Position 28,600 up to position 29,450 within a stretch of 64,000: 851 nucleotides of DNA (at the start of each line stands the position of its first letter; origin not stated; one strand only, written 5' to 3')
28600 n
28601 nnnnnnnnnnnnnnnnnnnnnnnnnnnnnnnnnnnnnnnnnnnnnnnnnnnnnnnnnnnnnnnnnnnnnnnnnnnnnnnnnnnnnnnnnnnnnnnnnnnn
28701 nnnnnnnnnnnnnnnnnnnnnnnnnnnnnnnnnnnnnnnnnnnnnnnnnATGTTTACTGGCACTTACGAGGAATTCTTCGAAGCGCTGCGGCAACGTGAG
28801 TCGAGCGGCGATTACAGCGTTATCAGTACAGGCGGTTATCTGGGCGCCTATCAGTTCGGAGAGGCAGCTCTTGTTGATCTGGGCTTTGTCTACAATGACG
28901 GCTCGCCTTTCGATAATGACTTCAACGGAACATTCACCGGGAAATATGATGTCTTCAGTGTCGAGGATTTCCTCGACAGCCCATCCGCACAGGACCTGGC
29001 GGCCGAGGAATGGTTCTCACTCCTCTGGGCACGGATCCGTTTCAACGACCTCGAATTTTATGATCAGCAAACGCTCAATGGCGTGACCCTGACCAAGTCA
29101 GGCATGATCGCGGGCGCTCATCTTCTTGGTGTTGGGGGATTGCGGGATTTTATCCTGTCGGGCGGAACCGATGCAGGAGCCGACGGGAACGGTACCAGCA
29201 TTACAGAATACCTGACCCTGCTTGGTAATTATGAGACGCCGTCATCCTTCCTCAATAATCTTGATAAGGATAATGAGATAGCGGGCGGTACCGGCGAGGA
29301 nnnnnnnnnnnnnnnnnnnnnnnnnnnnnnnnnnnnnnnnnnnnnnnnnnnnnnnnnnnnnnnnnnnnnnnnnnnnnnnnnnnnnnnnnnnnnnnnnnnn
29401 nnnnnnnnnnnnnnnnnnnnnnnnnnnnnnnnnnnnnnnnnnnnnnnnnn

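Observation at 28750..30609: RTX-repeat protein with an N-terminal Rpf-like transglycosylase domain, lacking both a signal peptide and a C-terminal T1SS signal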

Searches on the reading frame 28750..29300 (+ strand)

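Call 9: search_solved_structures(query=window:28750-29300:+, max_evalue=10, show_alignments=3)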
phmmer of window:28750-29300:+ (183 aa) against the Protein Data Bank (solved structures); distinct sequences matched with E-value up to 10: 3.
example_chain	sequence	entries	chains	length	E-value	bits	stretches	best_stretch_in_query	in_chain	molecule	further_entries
4cmz_A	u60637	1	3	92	0.24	14.7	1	58-106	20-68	PERIAXIN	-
1jpa_A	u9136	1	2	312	0.89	12.8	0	16-80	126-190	neural kinase, Nuk=Eph/Elk/Eck family receptor-like tyrosine kinase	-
9uo6_C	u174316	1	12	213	1.2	12.4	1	74-135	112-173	Uncharacterized LOC101027262 precursor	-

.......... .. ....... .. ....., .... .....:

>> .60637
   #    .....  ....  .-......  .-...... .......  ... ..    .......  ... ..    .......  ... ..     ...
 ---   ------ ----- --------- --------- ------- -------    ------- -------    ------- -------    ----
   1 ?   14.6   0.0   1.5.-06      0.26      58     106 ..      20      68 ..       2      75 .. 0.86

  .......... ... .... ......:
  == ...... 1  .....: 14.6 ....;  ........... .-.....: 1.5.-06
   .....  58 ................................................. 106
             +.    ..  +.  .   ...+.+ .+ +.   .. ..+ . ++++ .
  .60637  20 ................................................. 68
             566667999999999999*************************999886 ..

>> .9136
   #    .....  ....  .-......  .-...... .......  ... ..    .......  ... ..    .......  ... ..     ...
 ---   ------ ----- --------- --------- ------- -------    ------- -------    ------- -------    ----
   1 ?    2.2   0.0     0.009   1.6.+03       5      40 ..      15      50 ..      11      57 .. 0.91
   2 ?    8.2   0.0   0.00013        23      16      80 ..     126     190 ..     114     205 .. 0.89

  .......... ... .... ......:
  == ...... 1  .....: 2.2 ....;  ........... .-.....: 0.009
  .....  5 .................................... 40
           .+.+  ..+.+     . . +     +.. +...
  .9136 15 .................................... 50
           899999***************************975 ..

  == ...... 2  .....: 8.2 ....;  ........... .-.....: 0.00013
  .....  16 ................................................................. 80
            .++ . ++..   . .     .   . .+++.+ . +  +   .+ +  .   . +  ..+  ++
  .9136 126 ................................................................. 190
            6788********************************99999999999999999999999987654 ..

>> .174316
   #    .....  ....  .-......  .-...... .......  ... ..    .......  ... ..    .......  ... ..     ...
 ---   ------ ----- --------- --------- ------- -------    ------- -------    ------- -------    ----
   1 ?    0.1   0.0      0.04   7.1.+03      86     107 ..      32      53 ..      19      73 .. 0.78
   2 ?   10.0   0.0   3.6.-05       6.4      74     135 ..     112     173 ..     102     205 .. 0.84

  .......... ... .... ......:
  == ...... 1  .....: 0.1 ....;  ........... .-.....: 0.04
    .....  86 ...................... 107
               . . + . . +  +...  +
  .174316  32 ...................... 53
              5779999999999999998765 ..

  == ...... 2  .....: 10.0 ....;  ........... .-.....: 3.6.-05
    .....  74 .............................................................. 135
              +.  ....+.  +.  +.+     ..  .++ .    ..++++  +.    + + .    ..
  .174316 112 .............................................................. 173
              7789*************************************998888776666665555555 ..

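Call 17: search_solved_structures(query=A1, max_evalue=10, show_alignments=2)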
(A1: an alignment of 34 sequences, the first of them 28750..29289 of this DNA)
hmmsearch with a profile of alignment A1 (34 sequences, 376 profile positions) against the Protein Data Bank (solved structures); distinct sequences matched with E-value up to 10: 43.
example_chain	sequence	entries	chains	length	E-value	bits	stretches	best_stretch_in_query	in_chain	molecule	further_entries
7usl_C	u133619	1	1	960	2.1e-53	185.1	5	170-273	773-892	Bifunctional hemolysin-adenylate cyclase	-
7rah_E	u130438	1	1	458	7.4e-34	120.7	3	169-328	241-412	Bifunctional adenylate cyclase toxin/hemolysin CyaA,Bifunctional adenylate cyclase toxin/h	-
6sus_A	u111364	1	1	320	2.9e-25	92.5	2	170-274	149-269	Bifunctional hemolysin/adenylate cyclase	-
2z8z_A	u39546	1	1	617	3.5e-23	85.6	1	170-373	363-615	Lipase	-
2zj6_A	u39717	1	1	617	4.6e-23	85.2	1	170-373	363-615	Lipase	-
2z8x_A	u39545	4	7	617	4.8e-23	85.2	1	170-373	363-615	Lipase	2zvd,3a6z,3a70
2zj7_A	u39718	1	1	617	4.8e-23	85.2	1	170-373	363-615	Lipase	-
9p6c_A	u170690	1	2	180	9.7e-16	61.1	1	198-317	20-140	Hemolysin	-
2qua_A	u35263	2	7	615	1.3e-14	57.4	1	183-373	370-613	Extracellular lipase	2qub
9p0c_A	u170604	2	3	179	2.5e-14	56.5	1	173-277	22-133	Hemolysin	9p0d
5cvw_A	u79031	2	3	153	7.5e-14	54.9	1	174-279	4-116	Bifunctional hemolysin/adenylate cyclase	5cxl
3hbv_P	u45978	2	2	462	3.6e-12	49.3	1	210-360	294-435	Secreted protease C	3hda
1k7q_A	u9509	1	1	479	3.7e-12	49.3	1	210-360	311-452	SECRETED PROTEASE C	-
1k7g_A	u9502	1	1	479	3.8e-12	49.3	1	210-360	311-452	secreted protease C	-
3hb2_P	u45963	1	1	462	4.2e-12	49.1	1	210-360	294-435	Secreted protease C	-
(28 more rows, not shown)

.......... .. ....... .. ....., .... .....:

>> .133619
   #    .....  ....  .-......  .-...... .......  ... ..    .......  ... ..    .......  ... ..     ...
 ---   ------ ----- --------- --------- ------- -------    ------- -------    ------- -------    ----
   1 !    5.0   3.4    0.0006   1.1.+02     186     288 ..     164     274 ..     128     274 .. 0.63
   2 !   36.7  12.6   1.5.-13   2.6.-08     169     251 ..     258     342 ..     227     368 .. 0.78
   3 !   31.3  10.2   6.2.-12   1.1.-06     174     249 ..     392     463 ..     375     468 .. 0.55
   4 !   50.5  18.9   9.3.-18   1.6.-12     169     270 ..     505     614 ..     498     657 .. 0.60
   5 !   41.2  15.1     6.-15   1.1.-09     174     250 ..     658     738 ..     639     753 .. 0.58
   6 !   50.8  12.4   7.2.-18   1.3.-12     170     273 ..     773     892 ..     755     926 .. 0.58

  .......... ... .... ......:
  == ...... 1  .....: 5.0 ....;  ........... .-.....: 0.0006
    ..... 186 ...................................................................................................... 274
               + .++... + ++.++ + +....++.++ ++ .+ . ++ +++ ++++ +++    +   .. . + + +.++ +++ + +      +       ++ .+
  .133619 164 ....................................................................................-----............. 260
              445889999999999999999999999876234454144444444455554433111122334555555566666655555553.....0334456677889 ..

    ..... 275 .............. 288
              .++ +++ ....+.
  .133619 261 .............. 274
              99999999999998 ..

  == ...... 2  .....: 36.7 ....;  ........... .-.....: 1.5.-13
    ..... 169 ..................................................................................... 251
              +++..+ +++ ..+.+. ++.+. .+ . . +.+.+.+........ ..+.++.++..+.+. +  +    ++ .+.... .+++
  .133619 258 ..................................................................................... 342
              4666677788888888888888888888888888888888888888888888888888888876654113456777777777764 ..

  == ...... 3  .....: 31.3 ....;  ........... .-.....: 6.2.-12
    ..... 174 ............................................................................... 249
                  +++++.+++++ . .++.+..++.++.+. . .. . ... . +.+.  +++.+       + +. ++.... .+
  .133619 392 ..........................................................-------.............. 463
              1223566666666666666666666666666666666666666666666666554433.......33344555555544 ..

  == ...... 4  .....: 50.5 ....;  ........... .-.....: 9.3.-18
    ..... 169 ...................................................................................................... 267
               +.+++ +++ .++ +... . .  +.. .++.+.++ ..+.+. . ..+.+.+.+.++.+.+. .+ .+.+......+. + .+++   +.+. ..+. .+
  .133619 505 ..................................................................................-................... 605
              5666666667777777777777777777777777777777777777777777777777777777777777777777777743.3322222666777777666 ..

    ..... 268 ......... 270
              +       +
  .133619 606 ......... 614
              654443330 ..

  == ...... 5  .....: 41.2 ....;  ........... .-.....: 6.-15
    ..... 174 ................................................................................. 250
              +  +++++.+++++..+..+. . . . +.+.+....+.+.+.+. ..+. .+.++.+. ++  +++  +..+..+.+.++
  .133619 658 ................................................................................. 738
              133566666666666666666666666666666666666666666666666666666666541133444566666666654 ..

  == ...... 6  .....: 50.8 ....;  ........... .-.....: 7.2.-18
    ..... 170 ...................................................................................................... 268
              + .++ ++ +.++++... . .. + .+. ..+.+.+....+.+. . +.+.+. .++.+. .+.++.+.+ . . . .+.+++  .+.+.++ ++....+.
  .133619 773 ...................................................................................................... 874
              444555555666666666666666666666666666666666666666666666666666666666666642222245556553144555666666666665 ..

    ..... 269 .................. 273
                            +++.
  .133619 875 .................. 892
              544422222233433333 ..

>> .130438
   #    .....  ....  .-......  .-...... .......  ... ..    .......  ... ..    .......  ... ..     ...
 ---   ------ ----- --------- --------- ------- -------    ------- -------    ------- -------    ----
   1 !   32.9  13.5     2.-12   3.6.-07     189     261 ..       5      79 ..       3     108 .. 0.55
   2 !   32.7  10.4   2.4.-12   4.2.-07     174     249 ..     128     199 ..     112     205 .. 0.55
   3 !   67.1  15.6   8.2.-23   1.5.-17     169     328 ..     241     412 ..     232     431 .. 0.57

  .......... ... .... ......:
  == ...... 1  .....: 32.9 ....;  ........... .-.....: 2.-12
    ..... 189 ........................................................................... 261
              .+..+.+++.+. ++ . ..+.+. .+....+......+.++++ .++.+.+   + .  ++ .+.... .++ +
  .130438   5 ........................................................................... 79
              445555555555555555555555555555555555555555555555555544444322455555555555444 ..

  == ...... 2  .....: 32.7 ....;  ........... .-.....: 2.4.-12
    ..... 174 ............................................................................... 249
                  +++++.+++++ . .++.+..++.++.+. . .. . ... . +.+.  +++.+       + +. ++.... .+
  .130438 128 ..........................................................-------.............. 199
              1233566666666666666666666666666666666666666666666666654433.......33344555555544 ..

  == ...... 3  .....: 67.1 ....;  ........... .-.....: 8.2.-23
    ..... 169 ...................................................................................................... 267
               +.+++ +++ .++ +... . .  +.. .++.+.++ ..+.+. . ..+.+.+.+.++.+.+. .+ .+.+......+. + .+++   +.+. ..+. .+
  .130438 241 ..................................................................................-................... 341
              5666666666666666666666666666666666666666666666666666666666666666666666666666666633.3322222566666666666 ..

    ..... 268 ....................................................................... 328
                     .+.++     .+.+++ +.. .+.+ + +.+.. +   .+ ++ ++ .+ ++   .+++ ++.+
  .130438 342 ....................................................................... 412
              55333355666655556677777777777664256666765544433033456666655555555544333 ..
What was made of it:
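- A profile of the RTX-bearing relatives aligns through its C-terminal end with T1SS lipases and serralysins (call 17).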

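Call 20: search_solved_structures(query=A2, max_evalue=10, show_alignments=4)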
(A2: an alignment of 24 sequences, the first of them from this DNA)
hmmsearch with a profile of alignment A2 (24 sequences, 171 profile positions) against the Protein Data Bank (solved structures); distinct sequences matched with E-value up to 10: 1.
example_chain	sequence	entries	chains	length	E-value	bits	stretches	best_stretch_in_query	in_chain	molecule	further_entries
1jpa_A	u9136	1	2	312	1.7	11.7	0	15-78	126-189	neural kinase, Nuk=Eph/Elk/Eck family receptor-like tyrosine kinase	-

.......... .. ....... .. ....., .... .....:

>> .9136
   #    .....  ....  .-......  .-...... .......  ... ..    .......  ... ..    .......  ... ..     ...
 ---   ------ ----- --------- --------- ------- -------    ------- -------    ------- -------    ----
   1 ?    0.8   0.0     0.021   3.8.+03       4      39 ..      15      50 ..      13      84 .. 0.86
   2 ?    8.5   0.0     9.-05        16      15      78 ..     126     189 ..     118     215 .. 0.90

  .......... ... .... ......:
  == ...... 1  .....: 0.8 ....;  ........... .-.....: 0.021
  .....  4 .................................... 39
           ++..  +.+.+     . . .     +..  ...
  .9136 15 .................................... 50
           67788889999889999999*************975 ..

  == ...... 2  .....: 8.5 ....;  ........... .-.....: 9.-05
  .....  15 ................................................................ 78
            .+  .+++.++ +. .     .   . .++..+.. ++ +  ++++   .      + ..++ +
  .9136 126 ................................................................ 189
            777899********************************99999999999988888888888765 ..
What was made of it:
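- Tried and rejected: Sequence searches of the PDB with the domain alone and with a 24-sequence profile found nothing (calls 9, 20).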

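Call 21: predict_structure(alignment_id=A1)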
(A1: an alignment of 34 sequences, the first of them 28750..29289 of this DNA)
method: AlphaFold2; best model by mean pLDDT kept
length: 180 residues; sequences in the alignment: 34
mean_pLDDT: 92.5   pTM: 0.88
mean pLDDT of the five models: 92.5, 91.7, 91.6, 90.3, 89.3
residues with pLDDT >= 90: 158; 70-90: 11; 50-70: 7; < 50: 4
segments of 3 or more residues with pLDDT < 50: none
pLDDT, mean of each block of 10 residues (from residue 1): 89 96 96 97 97 91 97 98 98 96 94 97 97 96 90 96 90 53
secondary structure, 60 per line:
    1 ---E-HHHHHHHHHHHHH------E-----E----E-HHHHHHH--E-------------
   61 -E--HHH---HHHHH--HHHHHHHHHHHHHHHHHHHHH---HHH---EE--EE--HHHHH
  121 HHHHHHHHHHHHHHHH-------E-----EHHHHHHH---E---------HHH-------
elements in order: H6-18 H38-44 H71-75 H78-98 H116-136 H151-157
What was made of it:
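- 28750..29265 (+): N-terminal lysozyme-like (GH23 / lytic-transglycosylase-like) catalytic domain, residues 1-172. AF2 pLDDT 92.5 (call 21).
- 28795..28863 (+): Catalytic-core motif, residues 16-38: R-E17-S18 ... G32-A-Y-Q-F-G-E38. E17 lies at the C-terminal end of helix 6-18 and is the presumed general acid. Helix position from call 21.
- On Family-1 lytic transglycosylase / GH23 (SLT, PF01464): E17 lies at the end of helix 6-18 (call 21).
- AF2 model of the domain: pLDDT 92.5 (call 21).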

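Call 31: find_related_loci(query=A2, collection=genome_contigs, flank=10000)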
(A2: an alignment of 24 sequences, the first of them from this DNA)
Query A2 (172 aa) in genome_contigs; peptide patterns used: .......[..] (x = any residue, [..] = any of these).
148 stretches matched a pattern; 75 encode a relative of the query (tblastn E <= 1e-3); 75 distinct loci.
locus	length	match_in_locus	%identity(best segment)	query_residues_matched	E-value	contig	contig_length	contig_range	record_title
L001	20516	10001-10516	98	1-172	1e-107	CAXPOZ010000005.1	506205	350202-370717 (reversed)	MAG: Glaciecola sp. isolate 02um_C4D0801_2.12 genome assembly, contig: k127_676810, whole genome shotgun sequence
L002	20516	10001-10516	76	1-172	3e-85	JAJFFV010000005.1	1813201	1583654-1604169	MAG: Parvularculaceae bacterium isolate OFTM378 OFTM378_4, whole genome shotgun sequence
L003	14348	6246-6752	67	4-172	1e-70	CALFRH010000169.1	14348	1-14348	MAG TPA_asm: uncultured Parvularcula sp. isolate SRR3401482_bin.62_CONCOCT_v1.1_MAG genome assembly, contig: ERZ1740067.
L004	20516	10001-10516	61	1-172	6e-67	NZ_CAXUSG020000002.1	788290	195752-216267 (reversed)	Rhizobium sp. LjRoot30 LJR030c2, whole genome shotgun sequence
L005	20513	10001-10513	62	1-171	3e-66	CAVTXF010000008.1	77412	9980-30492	MAG: uncultured Alphaproteobacteria bacterium isolate MFD04651.bin.1.238 genome assembly, contig: contig_17045, whole ge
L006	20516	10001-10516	60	1-172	2e-66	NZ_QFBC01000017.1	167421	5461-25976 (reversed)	Metarhizobium album strain NS-104 Scaffold17, whole genome shotgun sequence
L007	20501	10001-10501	65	5-171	3e-66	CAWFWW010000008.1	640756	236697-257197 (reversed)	MAG: uncultured Alphaproteobacteria bacterium isolate MFD04651.bin.1.228 genome assembly, contig: contig_17468, whole ge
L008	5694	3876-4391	63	1-172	3e-65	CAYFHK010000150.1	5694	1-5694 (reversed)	MAG TPA_asm: uncultured Caulobacterales bacterium isolate ERP003628_co2_21 genome assembly, contig: NODE_11223_length_56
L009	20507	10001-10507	59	3-171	3e-63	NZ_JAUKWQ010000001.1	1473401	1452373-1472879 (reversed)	Rhizobium oryzicola strain 05753 NODE_1_length_1473401_cov_20.828021, whole genome shotgun sequence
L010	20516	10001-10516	58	1-172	1e-61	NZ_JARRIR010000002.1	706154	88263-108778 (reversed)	Rhizobium sp. YJ-22 D10_scaffold2, whole genome shotgun sequence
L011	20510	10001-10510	58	2-171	3e-60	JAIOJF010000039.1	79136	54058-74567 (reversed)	MAG: Rhodobacteraceae bacterium isolate MAG_49 contig_198935, whole genome shotgun sequence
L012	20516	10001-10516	57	1-172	3e-60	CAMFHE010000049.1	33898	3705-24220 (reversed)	MAG: uncultured Rhizobium sp. isolate SRR9109403_bin.1_metaWRAP_v1.3_MAG genome assembly, contig: ERZ12289984.640, whole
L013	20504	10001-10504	58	3-170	8e-60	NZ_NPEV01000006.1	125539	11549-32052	Rhodobium orientis strain DSM 11290 NODE_6_length_125539_cov_37.9966, whole genome shotgun sequence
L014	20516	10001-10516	56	1-172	5e-60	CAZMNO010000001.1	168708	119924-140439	MAG TPA_asm: uncultured Rhodobacter sp. isolate SRP167671_co2_99 genome assembly, contig: NODE_76_length_168708_cov_25.5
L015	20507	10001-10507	56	4-172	4e-58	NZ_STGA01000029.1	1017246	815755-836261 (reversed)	Rhizobium sp. FKY42 NODE_37_length_1017176_cov_208.538116, whole genome shotgun sequence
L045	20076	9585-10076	45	1-164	2e-43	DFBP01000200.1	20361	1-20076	MAG TPA_asm: Rhodobacterales bacterium UBA3077 UBA3077_contig_17361, whole genome shotgun sequence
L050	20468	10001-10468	47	9-164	6e-42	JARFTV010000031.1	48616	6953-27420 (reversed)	MAG: Alphaproteobacteria bacterium isolate QDN-W04B-4228_sbin_19 NODE_591_length_48616_cov_5.888553, whole genome shotgu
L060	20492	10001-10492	43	1-164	2e-38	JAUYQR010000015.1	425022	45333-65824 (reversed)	MAG: Paracoccaceae bacterium isolate C5_concoct.bin.147 C5_k141_380126, whole genome shotgun sequence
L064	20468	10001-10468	43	9-164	4e-38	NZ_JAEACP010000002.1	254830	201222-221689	Tabrizicola soli strain CCTCC AB 2017177 Scaffold2, whole genome shotgun sequence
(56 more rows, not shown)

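Call 38: search_protein_families(library=pfam, proteins=[L045:10109-12655:-, L050:10517-13846:-, L064:17224-20352:-, L060:10518-12494:-], max_evalue=0.00001)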
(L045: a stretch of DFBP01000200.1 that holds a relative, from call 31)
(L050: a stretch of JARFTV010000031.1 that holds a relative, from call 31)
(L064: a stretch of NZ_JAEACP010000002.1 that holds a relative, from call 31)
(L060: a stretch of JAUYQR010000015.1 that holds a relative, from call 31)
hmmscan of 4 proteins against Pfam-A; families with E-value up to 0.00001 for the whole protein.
L045:10109-12655:- (849 aa): 1 family
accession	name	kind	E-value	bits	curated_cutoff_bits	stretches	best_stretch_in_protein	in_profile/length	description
PF11329.14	DUF3131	-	6.7e-53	180.4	20.3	1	480-838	2-362/367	Protein of unknown function (DUF3131)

L050:10517-13846:- (1110 aa): 4 families
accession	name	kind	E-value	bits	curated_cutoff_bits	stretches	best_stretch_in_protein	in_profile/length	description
PF13641.12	Glyco_tranf_2_3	-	5.7e-36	125.1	27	1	740-961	1-229/230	Glycosyltransferase like family 2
PF00535.33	Glycos_transf_2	-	2.2e-29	103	23.3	1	743-872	1-131/168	Glycosyl transferase family 2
PF13632.12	Glyco_trans_2_3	-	2.9e-18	66.8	27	1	826-999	5-176/198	Glycosyl transferase family group 2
PF13506.12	Glyco_transf_21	-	1.1e-14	54.8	21.7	1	816-960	27-173/174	Glycosyl transferase family 21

L064:17224-20352:- (1043 aa): 1 family
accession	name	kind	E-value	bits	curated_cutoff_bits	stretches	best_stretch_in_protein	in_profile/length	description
PF00884.28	Sulfatase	-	3.5e-22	79.5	25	1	39-316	1-301/301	Sulfatase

L060:10518-12494:- (659 aa): 2 families
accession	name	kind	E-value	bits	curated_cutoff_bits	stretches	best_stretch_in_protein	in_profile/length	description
PF19040.6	SGNH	-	5.1e-42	144.7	27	1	411-641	11-246/248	SGNH domain (fused to AT3 domains)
PF01757.29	Acyl_transf_3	-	1.2e-26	94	31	1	20-336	3-325/326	Acyltransferase domain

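Call 39: search_protein_representatives(alignment_id=A2)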
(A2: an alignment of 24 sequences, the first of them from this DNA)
Query: 24 sequences, 171 profile positions. Proteins with E-value up to 0.001 (for the whole library): 5017; up to 1e-10: 3304; up to 1e-30: 473. The best 150 are listed.
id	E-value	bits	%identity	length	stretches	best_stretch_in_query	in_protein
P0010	4.6e-76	270.7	-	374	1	2-169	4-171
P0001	7.9e-76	270.0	-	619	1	2-170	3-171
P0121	3.1e-75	268.0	-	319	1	1-170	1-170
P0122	5.9e-75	267.1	-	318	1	2-170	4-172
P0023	7.5e-75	266.8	-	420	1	1-169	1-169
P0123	1.2e-74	266.1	-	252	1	1-168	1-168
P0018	6.4e-73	260.5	-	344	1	1-169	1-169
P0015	2.0e-72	258.9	-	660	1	1-169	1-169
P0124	3.4e-72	258.1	-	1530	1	1-170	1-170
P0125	1.2e-71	256.4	-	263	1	1-168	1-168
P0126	8.8e-71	253.5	-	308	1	1-169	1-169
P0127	1.3e-69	249.8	-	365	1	3-170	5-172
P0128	5.2e-69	247.8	-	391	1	1-168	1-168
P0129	1.6e-68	246.2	-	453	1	3-165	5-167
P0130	2.8e-67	242.1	-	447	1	4-170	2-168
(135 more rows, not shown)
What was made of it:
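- In RTX members the domain starts at residue 1 (call 39).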
